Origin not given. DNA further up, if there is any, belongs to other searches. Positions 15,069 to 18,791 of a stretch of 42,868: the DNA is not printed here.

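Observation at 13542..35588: Uninterrupted 22-kb gene for a ~7,348-aa polytopic protein with an unusual combination of adhesion, lectin and propeller modules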

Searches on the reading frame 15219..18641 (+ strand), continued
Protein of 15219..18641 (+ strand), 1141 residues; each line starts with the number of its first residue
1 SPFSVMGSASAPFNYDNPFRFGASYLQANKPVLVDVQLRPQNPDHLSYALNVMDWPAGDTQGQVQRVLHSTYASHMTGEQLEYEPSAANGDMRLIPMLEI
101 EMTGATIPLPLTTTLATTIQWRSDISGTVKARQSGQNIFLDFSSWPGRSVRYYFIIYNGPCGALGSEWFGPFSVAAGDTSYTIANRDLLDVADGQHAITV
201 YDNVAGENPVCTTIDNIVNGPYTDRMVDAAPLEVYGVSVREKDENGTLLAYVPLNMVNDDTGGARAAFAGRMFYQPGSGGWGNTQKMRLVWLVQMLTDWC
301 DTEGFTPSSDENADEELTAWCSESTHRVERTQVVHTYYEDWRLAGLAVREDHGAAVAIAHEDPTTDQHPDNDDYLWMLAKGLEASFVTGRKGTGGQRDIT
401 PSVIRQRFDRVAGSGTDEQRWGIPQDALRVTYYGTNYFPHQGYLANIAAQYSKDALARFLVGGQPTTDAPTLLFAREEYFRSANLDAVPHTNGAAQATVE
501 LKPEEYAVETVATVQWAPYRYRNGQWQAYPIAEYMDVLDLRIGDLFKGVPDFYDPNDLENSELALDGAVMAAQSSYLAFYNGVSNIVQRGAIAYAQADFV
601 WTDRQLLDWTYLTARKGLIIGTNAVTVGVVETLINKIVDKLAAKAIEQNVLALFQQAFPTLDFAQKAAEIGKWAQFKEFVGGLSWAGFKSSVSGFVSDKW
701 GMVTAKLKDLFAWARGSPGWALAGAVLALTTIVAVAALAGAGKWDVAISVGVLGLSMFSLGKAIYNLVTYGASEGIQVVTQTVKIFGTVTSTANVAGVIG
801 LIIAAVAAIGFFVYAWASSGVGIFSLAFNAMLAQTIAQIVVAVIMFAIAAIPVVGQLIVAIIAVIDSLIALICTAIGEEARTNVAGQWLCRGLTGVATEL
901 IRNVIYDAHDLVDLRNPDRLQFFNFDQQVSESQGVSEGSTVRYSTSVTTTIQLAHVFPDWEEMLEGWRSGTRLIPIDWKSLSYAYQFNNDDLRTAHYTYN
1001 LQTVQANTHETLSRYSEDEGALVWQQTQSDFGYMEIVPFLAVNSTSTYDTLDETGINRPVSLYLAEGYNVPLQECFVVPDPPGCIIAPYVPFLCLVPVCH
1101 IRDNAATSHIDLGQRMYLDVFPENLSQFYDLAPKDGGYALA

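Call 42: fold_search(model_id=the predicted structure, library=pdb)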
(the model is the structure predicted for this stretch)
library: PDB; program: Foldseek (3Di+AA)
matches with E <= 10: 793; with E <= 0.001: 0
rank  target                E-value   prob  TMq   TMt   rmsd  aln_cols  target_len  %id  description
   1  6xay_C                1.5e-03  0.54  0.07  0.22  21.5       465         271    9  Structure of a fragment of human fibronectin containing the 10th, 11th and 12th type III domains (released 2021-06-09)
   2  6xay_A                3.4e-03  0.54  0.07  0.23  20.2       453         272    9  Structure of a fragment of human fibronectin containing the 10th, 11th and 12th type III domains (released 2021-06-09)
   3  9p6s_C                9.7e-03  0.66  0.06  0.29  19.0       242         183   10  Cryo-EM structure of human integrin alpha5beta1 in complex with fibronectin (FN 7-10) (released 2026-03-25)
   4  8gzx_B                1.0e-02  1.00  0.06  0.48   4.7        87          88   22  Escherichia coli FtsZ complexed with monobody (P212121) (released 2023-07-19)
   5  8gzw_F                1.0e-02  0.98  0.06  0.47  12.0       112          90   19  Klebsiella pneumoniae FtsZ complexed with monobody (P21) (released 2023-07-19)
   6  4lxo_A                1.1e-02  0.75  0.07  0.31  17.1       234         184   10  Crystal structure of 9,10Fn3-elegantin chimera (released 2014-08-06)
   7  5oc7_C                1.3e-02  0.99  0.06  0.50  12.9       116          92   16  Crystal structure of the pleckstrin-homology domain of Bcr-Abl in complex with monobody Mb(Bcr-PH_4). (released 2017-12-27)
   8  6naj_C                2.1e-02  0.97  0.06  0.48   6.3       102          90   22  Integrin AlphaVBeta3 ectodomain bound to Hr10 variant of the 10th domain of Fibronectin. (released 2019-12-11)
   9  6xay_B                2.1e-02  0.20  0.06  0.21  22.4       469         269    9  Structure of a fragment of human fibronectin containing the 10th, 11th and 12th type III domains (released 2021-06-09)
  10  3uyo_D                2.3e-02  0.99  0.06  0.52   6.6       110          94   14  Crystal structure of monobody SH13/ABL1 SH2 domain complex (released 2011-12-28)
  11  8jyw_A                2.5e-02  0.16  0.04  0.14  30.1       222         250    9  Cryo-EM structure of the gasdermin pore from Trichoplax adhaerens (released 2024-05-01)
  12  1qr4_A                2.8e-02  0.75  0.07  0.35  15.1       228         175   12  TWO FIBRONECTIN TYPE-III DOMAIN SEGMENT FROM CHICKEN TENASCIN (released 1999-06-28)
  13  6cpg_E                3.4e-02  0.97  0.06  0.51   9.9       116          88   15  Structure of dephosphorylated Aurora A (122-403) in complex with inhibiting monobody and AT9283 in an inactive conform (released 2018-06-27)
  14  9f00_D                3.4e-02  0.87  0.05  0.42  11.9       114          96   18  Complex between D-SH2 domain of ABL with monobody DAM27 (released 2024-12-25)
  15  6zzd_C                3.6e-02  0.90  0.06  0.42  11.7       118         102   15  MB_CRS6-13 bound to CrSAS-6_N (released 2021-07-07)
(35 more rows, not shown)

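Call 49: search_protein_families(library=pfam, proteins=[L004:3941-6628:+, L004:6610-7260:+, L010:5115-8150:-, L058:2496-8267:+, L012:4340-7933:-], max_evalue=0.001)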
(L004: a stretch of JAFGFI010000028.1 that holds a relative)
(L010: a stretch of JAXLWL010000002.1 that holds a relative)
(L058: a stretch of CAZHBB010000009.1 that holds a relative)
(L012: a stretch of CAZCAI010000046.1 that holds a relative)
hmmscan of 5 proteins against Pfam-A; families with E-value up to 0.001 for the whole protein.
L004:3941-6628:+ (895 aa): 5 families
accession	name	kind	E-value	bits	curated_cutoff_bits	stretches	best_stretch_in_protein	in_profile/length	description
PF07730.19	HisKA_3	-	3.3e-17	63.2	24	1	683-750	1-68/68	Histidine kinase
PF02518.31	HATPase_c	-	1.1e-13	52.1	26.4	1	792-884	5-109/111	Histidine kinase-, DNA gyrase B-, and HSP90-like ATPase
PF00672.30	HAMP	-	2.4e-10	41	25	1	489-535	2-48/53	HAMP domain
PF13426.13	PAS_9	-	5.3e-06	27.1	27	1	574-668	12-102/103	PAS domain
PF13188.13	PAS_8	-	7.8e-06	26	21.8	1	550-593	1-38/65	PAS domain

L004:6610-7260:+ (216 aa): 2 families
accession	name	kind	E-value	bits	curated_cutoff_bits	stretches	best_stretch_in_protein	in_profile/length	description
PF00072.30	Response_reg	-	3.7e-30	104.8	30.2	1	5-116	1-110/111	Response regulator receiver domain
PF00196.25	GerE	-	1.8e-15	56.7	23.5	1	149-205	1-57/57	Bacterial regulatory proteins, luxR family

L010:5115-8150:- (1011 aa): 4 families
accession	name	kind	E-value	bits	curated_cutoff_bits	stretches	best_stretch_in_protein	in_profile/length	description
PF03704.23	BTAD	-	4.3e-20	73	22.1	1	165-300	16-145/146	Bacterial transcriptional activator domain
PF13424.12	TPR_12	-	3e-10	40.6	30.1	2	833-900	8-77/77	Tetratricopeptide repeat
PF17874.7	TPR_MalT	-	1.6e-07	31.4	45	1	792-932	44-186/336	MalT-like TPR region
PF13191.12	AAA_16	-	4.2e-06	27.8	32.6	1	323-371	1-51/167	AAA ATPase domain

L058:2496-8267:+ (1923 aa): 7 families
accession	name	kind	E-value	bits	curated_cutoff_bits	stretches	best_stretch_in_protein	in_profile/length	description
PF13517.12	FG-GAP_3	-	9.3e-59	196.4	26.9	10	404-463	1-60/61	FG-GAP-like repeat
PF17963.7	Big_9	-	5.2e-46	155.9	23.6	3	672-758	1-89/89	Bacterial Ig domain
PF01839.29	FG-GAP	-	7.2e-34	115.6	22.1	1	446-468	2-24/37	FG-GAP repeat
PF17892.7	Cadherin_5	-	1.8e-31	108.3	26.5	3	599-668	28-97/98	Cadherin-like domain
PF17803.7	Cadherin_4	-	6.2e-20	71.9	25.1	3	662-721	1-63/71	Bacterial cadherin-like domain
PF07705.17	CARDB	-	3.2e-06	27.7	22.7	1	15-109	3-86/101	CARDB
PF24435.1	RRM_NFXL1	-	6.1e-06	26.5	27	0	1322-1351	16-46/80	NFXL1 RRM-like domain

L012:4340-7933:- (1197 aa): 9 families
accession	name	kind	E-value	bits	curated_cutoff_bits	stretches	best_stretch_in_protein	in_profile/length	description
PF13191.12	AAA_16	-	9.4e-29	101.5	32.6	1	265-482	1-167/167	AAA ATPase domain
PF03704.23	BTAD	-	4.6e-25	89.1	22.1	1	104-248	1-145/146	Bacterial transcriptional activator domain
PF13401.12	AAA_22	-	2.8e-06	28.1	27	1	288-472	5-109/130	AAA domain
PF01637.24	ATPase_2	-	2.3e-05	24.8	33.2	1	266-310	1-42/225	ATPase domain predominantly from Archaea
PF25199.1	nSTAND_NTPase5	-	3.9e-05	24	34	0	271-315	23-69/145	Novel STAND NTPase 5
PF05729.18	NACHT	-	0.00013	22.3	26.7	0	290-316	2-28/167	NACHT domain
PF10923.14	BrxC_BrxD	-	0.00017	21.1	22.2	1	267-317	28-78/414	BREX system ATP-binding protein BrxC/D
PF13428.12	TPR_14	-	0.00055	20.8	23.5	1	167-204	2-39/44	Tetratricopeptide repeat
PF00486.34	Trans_reg_C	-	0.00066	20.1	26.2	0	28-82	9-62/77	Transcriptional regulatory protein, C terminal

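Call 55: search_solved_structures(query=A2, max_evalue=1)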
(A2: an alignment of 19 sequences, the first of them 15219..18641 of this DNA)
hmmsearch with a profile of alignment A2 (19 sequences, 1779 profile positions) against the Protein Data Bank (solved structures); distinct sequences matched with E-value up to 1: 6.
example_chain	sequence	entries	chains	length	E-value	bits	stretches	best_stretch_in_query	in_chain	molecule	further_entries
8fns_A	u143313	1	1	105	0.028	14.9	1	1547-1625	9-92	EF-hand domain-containing protein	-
6mi5_X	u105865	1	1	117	0.032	14.7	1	1547-1625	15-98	Lanmodulin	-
7jg5_b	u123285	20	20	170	0.057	13.9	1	321-452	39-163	ATP synthase subunit b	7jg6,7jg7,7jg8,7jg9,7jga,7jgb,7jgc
7njk_b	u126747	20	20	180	0.067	13.7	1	321-453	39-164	ATP synthase subunit b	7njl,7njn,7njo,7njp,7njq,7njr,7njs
3ze3_A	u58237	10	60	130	0.43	11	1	1126-1244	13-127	DIACYLGLYCEROL KINASE | DIACYLGLYCEROL KINASE-DELTA 7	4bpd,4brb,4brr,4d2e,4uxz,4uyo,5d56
3tss_A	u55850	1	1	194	0.96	9.8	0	1364-1442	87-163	TOXIC SHOCK SYNDROME TOXIN-1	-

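Call 70: search_protein_representatives(protein=window:15219-18641:+)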
Query: 1141 residues. Proteins with E-value up to 0.001 (for the whole library): 993; up to 1e-10: 799; up to 1e-30: 559. The best 150 are listed.
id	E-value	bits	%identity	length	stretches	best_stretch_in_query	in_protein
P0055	3.9e-221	753.5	41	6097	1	12-1141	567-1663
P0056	3.6e-185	634.4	39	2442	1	1-1141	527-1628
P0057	4.7e-184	630.7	45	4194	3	223-881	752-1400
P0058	6.8e-176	603.7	39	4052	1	2-1141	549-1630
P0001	2.0e-175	602.1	42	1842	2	1-645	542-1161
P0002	1.1e-171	589.8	43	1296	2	330-1140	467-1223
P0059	7.9e-171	586.9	42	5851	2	223-1141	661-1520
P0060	1.0e-168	579.9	38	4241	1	1-1141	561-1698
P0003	1.3e-167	576.3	45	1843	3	223-596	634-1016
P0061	2.9e-167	575.1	41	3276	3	329-643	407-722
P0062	2.4e-166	572.1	42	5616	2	7-391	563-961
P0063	1.8e-163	562.5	40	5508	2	331-1131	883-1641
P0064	1.0e-162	560.1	40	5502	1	8-1141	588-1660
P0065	2.0e-156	539.3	42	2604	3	13-301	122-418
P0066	2.7e-156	538.8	39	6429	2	11-391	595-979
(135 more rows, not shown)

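Call 74: fold_search(model_id=the predicted structure, library=viral)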
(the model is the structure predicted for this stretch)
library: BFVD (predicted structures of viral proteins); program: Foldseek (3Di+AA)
matches with E <= 10: 463; with E <= 0.001: 0
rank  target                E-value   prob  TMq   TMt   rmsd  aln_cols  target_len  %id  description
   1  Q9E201                2.1e-02  0.10  0.06  0.12  27.2       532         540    6  Glycoprotein C [Cercopithecine herpesvirus 9 (strain DHV)]
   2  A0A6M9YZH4            2.7e-02  0.05  0.04  0.04  66.1       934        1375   10  (no name in the UniProt tables at hand)
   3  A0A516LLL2            3.0e-02  0.16  0.06  0.06  22.7       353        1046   10  (no name in the UniProt tables at hand)
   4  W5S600                4.4e-02  0.93  0.06  0.38  15.0       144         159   19  CHRD domain-containing protein [Pithovirus sibericum]
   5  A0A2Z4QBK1            5.7e-02  0.15  0.07  0.13  21.4       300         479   11  (no name in the UniProt tables at hand)
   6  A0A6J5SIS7            6.3e-02  0.06  0.05  0.07  37.5       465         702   10  Portal protein [uncultured Caudovirales phage]
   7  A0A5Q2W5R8            6.7e-02  0.10  0.04  0.16  18.8       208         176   10  (no name in the UniProt tables at hand)
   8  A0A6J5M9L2            7.4e-02  0.47  0.05  0.30  16.7       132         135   16  Uncharacterized protein [uncultured Caudovirales phage]
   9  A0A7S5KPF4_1          7.4e-02  0.05  0.06  0.05  34.3       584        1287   10  Host specificity protein J [Bacteriophage DSS3_VP1]
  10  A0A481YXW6            7.8e-02  0.87  0.06  0.23   5.5        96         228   10  Fibronectin type-III domain-containing protein [Marseillevirus LCMAC201]
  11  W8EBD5                8.2e-02  0.69  0.07  0.34   9.8       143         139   12  (no name in the UniProt tables at hand)
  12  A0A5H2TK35            8.7e-02  0.04  0.04  0.04  25.0       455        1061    7  (no name in the UniProt tables at hand)
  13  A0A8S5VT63            9.6e-02  0.11  0.06  0.17  19.3       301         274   11  (no name in the UniProt tables at hand)
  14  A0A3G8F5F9            9.6e-02  0.09  0.04  0.15  30.3       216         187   11  Phage neck terminator protein gp12-like domain-containing protein [Pseudomonas phage vB_PaeM_LCK69]
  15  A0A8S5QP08            1.0e-01  0.51  0.06  0.26  18.3       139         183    8  Uncharacterized protein [Caudovirales sp. ctSH72]
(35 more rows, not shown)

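Call 88: search_protein_families(library=pfam, alignment_id=A5, max_evalue=0.001)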
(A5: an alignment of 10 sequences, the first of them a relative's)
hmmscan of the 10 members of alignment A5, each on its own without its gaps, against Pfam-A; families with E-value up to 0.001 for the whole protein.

A. member 1, P0058 (4052 aa): 7 families
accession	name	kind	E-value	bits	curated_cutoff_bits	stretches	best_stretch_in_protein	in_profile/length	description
PF13385.13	Laminin_G_3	-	9.2e-195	639.9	27.6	8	3496-3651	1-150/151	Concanavalin A-like lectin/glucanases superfamily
PF18884.5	TSP3_bac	-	1.1e-23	83.1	25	2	1688-1709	1-22/22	Bacterial TSP3 repeat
PF02210.31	Laminin_G_2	-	1.3e-18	68.1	22.9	0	2615-2677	22-82/126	Laminin G domain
PF06439.18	3keto-disac_hyd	-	6.6e-13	49.5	26.8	0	3786-3817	116-147/187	3-keto-disaccharide hydrolase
PF00054.30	Laminin_G_1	-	2.8e-09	37.7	24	0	3761-3826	23-84/131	Laminin G domain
PF19077.6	Big_13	-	1.4e-07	32.4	27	0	3099-3168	36-101/102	Bacterial Ig-like domain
PF13750.12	Big_3_3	-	0.0004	20.5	27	0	3021-3061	14-55/157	Bacterial Ig-like domain (group 3)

B. families by the number of members that match (of 10 scanned): 21 families
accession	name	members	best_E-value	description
PF13385.13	Laminin_G_3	10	9.2e-195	Concanavalin A-like lectin/glucanases superfamily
PF02210.31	Laminin_G_2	10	2.3e-26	Laminin G domain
PF18884.5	TSP3_bac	8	1.1e-23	Bacterial TSP3 repeat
PF19077.6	Big_13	8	2e-13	Bacterial Ig-like domain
PF00054.30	Laminin_G_1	7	1.8e-11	Laminin G domain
PF06439.18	3keto-disac_hyd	6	6.6e-13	3-keto-disaccharide hydrolase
PF13750.12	Big_3_3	6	2.4e-06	Bacterial Ig-like domain (group 3)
PF02973.23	Sialidase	4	4e-07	Sialidase, N-terminal domain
PF01483.27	P_proprotein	3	1.2e-09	Proprotein convertase P-domain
PF12245.14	Big_3_2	3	1.3e-09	Bacterial Ig-like domain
PF22925.3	TS_C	2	1.5e-09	Trans-sialidase, C-terminal domain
PF07953.20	Toxin_R_bind_N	2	6.6e-08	Clostridium neurotoxin, N-terminal receptor binding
PF08309.17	LVIVD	1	5.1e-60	LVIVD repeat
PF07705.17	CARDB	1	1.2e-17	CARDB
PF00801.26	PKD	1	5.7e-10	PKD domain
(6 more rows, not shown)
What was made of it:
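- Tried and rejected: I repeated it with shorter ones (call 88).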
